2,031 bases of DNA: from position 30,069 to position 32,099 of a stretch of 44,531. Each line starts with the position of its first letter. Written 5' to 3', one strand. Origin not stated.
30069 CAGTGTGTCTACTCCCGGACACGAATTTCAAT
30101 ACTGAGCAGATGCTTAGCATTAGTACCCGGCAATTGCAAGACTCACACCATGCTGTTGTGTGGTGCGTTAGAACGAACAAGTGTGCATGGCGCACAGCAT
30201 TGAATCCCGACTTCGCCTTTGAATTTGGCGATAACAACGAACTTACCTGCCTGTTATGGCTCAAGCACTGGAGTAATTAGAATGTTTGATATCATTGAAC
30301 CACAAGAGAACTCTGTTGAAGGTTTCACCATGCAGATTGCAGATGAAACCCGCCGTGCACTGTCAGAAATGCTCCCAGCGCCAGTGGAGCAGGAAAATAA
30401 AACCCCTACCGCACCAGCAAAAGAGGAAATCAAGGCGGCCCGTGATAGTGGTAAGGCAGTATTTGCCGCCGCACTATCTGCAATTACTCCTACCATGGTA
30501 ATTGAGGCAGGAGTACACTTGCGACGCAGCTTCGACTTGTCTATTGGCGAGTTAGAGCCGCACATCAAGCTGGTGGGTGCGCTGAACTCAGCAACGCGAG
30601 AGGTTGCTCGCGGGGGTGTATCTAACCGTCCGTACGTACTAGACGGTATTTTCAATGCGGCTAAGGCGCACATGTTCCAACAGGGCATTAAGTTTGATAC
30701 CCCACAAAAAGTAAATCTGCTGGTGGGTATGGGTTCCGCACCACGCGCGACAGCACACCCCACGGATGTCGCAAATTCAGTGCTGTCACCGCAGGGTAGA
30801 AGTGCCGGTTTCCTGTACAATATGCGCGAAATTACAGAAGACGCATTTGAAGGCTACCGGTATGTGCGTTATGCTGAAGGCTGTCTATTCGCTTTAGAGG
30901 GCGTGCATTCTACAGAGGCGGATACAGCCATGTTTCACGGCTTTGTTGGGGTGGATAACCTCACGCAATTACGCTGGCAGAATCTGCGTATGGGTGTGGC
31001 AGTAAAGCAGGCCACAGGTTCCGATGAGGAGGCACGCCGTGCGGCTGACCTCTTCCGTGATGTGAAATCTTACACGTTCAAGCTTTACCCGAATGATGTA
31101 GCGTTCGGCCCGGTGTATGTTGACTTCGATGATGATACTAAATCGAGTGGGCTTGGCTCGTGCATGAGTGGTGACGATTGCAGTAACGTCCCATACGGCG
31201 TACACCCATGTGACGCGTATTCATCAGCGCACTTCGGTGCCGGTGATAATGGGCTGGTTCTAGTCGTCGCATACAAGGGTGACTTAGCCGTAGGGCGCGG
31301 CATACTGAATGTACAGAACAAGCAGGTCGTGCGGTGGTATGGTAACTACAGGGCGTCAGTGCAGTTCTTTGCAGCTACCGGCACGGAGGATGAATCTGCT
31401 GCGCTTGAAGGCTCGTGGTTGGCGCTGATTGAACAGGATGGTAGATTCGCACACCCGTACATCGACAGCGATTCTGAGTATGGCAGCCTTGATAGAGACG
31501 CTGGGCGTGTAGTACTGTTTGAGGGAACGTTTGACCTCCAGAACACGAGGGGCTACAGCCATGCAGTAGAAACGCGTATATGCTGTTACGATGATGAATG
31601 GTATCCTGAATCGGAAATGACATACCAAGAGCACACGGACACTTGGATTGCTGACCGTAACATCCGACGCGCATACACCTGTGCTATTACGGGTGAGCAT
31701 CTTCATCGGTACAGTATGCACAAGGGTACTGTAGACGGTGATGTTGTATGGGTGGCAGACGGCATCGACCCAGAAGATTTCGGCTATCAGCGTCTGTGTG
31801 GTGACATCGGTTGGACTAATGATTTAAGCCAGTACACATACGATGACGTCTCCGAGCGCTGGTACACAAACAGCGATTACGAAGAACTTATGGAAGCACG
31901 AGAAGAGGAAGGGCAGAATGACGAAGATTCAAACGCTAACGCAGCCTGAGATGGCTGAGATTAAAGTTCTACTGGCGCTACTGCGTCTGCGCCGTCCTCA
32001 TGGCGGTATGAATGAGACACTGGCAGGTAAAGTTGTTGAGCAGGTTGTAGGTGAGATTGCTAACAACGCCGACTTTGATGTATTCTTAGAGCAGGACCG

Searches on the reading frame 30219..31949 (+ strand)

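Call 5: search_protein_families(library=phrogs, proteins=[window:30219-31949:+])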
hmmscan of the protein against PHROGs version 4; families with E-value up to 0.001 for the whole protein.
window:30219-31949:+ (576 aa): 2 families
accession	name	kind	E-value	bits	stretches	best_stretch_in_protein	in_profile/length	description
phrog_13313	-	unknown function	2.6e-115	387.6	1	23-569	3-593/595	-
phrog_6980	-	unknown function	8.3e-11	41.9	1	309-496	382-572/655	-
